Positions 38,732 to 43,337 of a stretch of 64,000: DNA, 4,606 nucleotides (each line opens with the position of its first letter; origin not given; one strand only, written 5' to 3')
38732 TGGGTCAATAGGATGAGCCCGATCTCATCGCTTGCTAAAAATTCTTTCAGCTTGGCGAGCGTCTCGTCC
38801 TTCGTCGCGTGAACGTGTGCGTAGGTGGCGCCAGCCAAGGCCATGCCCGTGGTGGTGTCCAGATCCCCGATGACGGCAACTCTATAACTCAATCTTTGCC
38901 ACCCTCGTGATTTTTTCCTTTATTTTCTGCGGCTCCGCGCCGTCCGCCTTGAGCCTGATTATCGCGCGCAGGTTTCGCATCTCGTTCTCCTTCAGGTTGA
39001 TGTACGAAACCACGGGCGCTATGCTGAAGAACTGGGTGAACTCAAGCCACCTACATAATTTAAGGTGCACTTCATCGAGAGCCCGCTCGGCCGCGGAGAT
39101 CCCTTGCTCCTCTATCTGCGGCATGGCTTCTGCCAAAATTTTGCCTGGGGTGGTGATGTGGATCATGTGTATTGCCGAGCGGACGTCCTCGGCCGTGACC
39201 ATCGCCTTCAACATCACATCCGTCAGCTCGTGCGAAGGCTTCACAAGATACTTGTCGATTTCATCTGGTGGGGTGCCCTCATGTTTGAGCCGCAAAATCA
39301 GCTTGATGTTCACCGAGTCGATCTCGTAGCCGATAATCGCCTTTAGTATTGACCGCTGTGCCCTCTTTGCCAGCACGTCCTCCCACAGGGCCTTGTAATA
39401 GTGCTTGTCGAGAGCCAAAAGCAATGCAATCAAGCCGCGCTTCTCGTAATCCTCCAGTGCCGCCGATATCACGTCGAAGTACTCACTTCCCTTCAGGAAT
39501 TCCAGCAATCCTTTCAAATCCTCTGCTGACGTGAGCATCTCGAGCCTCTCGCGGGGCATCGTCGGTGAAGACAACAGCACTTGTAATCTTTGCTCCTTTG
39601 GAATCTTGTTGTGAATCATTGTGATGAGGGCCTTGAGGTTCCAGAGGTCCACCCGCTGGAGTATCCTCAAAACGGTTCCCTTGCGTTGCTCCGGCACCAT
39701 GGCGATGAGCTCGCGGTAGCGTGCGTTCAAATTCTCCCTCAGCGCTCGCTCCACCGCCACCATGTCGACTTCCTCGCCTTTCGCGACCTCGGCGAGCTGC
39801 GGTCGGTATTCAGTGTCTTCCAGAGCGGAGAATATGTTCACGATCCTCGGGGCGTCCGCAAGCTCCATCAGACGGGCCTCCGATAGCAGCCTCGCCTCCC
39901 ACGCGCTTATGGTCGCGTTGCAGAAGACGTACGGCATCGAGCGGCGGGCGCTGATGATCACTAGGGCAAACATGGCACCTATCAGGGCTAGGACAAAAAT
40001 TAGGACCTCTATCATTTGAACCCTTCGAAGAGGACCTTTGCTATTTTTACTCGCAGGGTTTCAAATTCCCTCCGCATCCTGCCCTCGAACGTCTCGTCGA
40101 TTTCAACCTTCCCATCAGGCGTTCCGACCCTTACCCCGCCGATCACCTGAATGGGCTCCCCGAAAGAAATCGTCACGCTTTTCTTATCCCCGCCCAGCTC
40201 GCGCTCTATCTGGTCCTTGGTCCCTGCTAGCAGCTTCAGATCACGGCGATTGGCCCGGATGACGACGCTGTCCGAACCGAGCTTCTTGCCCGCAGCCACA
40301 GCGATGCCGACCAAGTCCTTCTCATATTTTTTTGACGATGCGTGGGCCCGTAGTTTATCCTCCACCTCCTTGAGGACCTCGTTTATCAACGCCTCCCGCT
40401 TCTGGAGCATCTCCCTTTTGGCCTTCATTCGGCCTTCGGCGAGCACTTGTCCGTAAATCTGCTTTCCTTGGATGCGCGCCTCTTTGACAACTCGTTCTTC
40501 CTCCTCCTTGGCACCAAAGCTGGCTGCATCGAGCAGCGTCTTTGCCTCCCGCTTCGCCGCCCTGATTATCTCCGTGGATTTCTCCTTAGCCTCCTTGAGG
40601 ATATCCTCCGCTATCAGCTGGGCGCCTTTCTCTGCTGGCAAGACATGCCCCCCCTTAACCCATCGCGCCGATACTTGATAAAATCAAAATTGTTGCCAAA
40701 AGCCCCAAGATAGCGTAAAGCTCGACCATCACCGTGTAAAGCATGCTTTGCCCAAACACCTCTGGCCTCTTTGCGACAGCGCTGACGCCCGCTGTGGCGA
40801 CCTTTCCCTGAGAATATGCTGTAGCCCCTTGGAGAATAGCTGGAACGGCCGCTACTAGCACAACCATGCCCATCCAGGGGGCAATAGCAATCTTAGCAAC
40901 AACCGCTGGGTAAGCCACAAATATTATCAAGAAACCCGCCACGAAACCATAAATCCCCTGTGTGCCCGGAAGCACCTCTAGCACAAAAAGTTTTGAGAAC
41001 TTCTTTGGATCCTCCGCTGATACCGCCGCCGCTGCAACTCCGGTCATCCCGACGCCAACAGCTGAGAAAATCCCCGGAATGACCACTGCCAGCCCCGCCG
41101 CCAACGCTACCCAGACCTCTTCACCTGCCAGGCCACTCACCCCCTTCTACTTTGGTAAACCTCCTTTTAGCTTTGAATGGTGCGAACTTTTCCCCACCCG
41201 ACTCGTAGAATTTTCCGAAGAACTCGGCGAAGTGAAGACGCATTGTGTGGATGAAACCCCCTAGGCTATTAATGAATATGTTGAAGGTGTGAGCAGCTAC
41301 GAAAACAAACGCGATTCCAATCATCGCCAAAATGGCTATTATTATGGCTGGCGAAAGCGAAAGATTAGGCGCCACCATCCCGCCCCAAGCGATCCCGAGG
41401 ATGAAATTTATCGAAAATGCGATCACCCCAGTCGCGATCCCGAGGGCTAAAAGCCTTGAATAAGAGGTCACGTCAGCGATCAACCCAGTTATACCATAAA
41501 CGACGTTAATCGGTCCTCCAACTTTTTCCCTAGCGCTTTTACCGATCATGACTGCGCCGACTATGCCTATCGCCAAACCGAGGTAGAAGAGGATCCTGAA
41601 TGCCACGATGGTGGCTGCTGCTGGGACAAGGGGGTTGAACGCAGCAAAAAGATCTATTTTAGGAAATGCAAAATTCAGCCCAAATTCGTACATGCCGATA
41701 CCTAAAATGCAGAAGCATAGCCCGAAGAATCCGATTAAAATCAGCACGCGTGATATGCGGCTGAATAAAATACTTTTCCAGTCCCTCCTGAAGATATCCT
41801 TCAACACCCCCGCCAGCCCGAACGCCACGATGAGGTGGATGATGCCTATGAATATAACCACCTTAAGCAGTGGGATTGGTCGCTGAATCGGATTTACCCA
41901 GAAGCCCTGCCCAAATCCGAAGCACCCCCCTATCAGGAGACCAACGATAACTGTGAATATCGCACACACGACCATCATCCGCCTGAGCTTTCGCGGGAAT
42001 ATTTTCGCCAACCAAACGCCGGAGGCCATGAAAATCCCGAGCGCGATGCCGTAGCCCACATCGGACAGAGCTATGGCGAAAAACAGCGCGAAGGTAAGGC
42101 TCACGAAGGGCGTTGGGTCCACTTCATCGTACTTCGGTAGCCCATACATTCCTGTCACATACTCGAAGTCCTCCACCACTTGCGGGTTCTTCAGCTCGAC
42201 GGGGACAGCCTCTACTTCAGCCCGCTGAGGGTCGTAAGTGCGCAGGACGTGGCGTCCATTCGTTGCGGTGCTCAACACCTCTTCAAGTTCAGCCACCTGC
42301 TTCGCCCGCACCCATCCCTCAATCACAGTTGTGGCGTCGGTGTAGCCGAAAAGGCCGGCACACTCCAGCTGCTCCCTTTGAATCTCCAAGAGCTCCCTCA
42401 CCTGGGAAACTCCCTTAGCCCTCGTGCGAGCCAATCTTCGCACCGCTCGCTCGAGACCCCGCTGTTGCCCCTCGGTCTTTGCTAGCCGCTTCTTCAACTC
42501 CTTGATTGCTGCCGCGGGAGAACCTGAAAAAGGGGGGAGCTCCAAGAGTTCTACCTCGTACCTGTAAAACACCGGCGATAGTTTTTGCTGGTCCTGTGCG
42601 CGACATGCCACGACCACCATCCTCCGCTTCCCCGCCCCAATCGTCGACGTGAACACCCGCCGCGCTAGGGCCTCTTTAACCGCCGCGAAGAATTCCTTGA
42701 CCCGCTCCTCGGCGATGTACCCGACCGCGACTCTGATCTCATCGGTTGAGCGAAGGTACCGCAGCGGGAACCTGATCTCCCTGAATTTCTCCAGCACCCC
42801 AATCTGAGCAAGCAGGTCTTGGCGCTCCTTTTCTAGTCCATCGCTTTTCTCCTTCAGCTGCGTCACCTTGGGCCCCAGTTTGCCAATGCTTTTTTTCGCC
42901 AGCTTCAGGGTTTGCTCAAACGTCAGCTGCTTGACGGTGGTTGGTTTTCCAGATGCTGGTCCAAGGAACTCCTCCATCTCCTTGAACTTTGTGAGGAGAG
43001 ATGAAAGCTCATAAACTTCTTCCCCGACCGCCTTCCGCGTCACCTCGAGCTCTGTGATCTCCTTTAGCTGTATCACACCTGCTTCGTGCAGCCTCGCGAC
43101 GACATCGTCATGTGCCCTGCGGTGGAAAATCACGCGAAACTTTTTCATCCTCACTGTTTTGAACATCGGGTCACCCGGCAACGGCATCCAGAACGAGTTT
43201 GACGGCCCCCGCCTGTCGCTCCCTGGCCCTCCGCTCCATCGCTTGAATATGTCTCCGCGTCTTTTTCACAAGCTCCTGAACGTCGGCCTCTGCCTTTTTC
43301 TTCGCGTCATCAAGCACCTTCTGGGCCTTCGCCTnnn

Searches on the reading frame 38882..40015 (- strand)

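Call 9: search_protein_families(library=ncbifam, proteins=[window:38882-40015:-], max_evalue=0.001)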
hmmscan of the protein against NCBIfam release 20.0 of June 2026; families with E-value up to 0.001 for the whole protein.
window:38882-40015:- (377 aa): 6 families
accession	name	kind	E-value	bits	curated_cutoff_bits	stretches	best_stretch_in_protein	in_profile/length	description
NF002267.0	PRK01198.1-3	equivalog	1.9e-65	221.5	488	1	5-368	21-387/390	V-type ATP synthase subunit C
TIGR02923.1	AhaC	equivalog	1.1e-64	219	240.5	1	26-369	2-347/348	ATP synthase A1 subunit C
NF002269.0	PRK01198.1-5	equivalog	4e-45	154.5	574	1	24-370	30-366/369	V-type ATP synthase subunit C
NF002268.0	PRK01198.1-4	equivalog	2.2e-43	148.8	381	1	25-369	7-344/346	V-type ATP synthase subunit C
NF002265.0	PRK01198.1-1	equivalog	7.2e-33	114.1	534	1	31-369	11-349/352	V-type ATP synthase subunit C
NF002266.0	PRK01198.1-2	equivalog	1.4e-32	113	270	1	28-370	5-329/333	V-type ATP synthase subunit C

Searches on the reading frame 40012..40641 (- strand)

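Call 9: search_protein_families(library=ncbifam, proteins=[window:40012-40641:-], max_evalue=0.001)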
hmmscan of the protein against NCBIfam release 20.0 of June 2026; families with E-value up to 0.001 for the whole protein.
window:40012-40641:- (209 aa): 7 families
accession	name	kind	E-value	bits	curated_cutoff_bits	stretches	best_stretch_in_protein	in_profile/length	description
NF003049.0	PRK03963.1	equivalog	3.9e-37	128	225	1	5-205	2-197/198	V-type ATP synthase subunit E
NF002629.0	PRK02292.1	equivalog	3e-14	53.3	184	1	9-206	5-191/192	V-type ATP synthase subunit E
NF002424.0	PRK01558.1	equivalog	2.2e-05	24.1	241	1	10-141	12-137/203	V-type ATP synthase subunit E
TIGR01144.1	ATP_synt_b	equivalog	3.1e-05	23.9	65.5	1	9-58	50-99/147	F0F1 ATP synthase subunit B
NF002264.0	PRK01194.1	equivalog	0.0001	22.2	250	0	11-200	7-179/185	V-type ATP synthase subunit E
TIGR02926.1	AhaH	equivalog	0.00054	20.1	48.5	1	7-73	7-73/85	ATP synthase archaeal subunit H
NF004411.0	PRK05759.1-2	equivalog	0.00057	20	131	1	10-59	60-109/156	F0F1 ATP synthase subunit B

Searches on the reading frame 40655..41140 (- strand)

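Call 9: search_protein_families(library=ncbifam, proteins=[window:40655-41140:-], max_evalue=0.001)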
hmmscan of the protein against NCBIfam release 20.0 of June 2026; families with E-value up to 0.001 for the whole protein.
window:40655-41140:- (161 aa): 6 families
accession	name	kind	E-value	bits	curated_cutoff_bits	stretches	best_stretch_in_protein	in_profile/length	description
NF005124.0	PRK06558.1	equivalog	3e-40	137.6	127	1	7-157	13-158/159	V-type ATP synthase subunit K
NF004913.0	PRK06271.1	equivalog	9.6e-29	100.2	211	1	10-157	7-144/220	V-type ATP synthase subunit K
NF006219.0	PRK08344.1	equivalog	7.3e-26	90.9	108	1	9-158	5-161/161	V-type ATP synthase subunit K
NF007200.0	PRK09621.1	equivalog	3.3e-14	53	108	1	15-153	9-140/141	ATP synthase subunit C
NF011483.0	PRK14893.1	equivalog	1.6e-12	47.8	188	1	8-160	8-160/162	V-type ATP synthase subunit K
NF004888.0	PRK06251.1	equivalog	1e-10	41.7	101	2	108-154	52-98/102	V-type ATP synthase subunit K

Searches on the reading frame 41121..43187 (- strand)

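Call 9: search_protein_families(library=ncbifam, proteins=[window:41121-43187:-], max_evalue=0.001)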
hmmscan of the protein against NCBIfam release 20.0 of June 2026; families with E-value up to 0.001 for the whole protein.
window:41121-43187:- (688 aa): 9 families
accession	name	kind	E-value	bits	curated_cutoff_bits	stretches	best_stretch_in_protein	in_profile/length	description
NF004428.0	PRK05771.2-1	equivalog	6.7e-111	371.5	766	1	8-681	1-679/680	V-type ATP synthase subunit I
NF004430.0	PRK05771.2-4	equivalog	8.9e-86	288.9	670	1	8-679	1-645/646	V-type ATP synthase subunit I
NF004434.0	PRK05771.3-3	equivalog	2.4e-62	211.4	777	1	17-674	10-678/686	V-type ATP synthase subunit I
NF004427.0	PRK05771.1-1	equivalog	9.8e-58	196.4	942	1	87-681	116-660/668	V-type ATP synthase subunit I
NF004432.0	PRK05771.3-1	equivalog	3.5e-43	148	1044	1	8-679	1-634/643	V-type ATP synthase subunit I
NF004433.0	PRK05771.3-2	equivalog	1e-26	93.5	1173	2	102-423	98-411/701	V-type ATP synthase subunit I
NF004429.0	PRK05771.2-2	equivalog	1.1e-18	67.4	799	1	12-674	3-606/608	V-type ATP synthase subunit I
NF004431.0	PRK05771.2-5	equivalog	2.2e-17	62.8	851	2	228-426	181-371/649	V-type ATP synthase subunit I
NF004435.0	PRK05771.3-4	equivalog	2.5e-12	46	1410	1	13-424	6-414/701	V-type ATP synthase subunit I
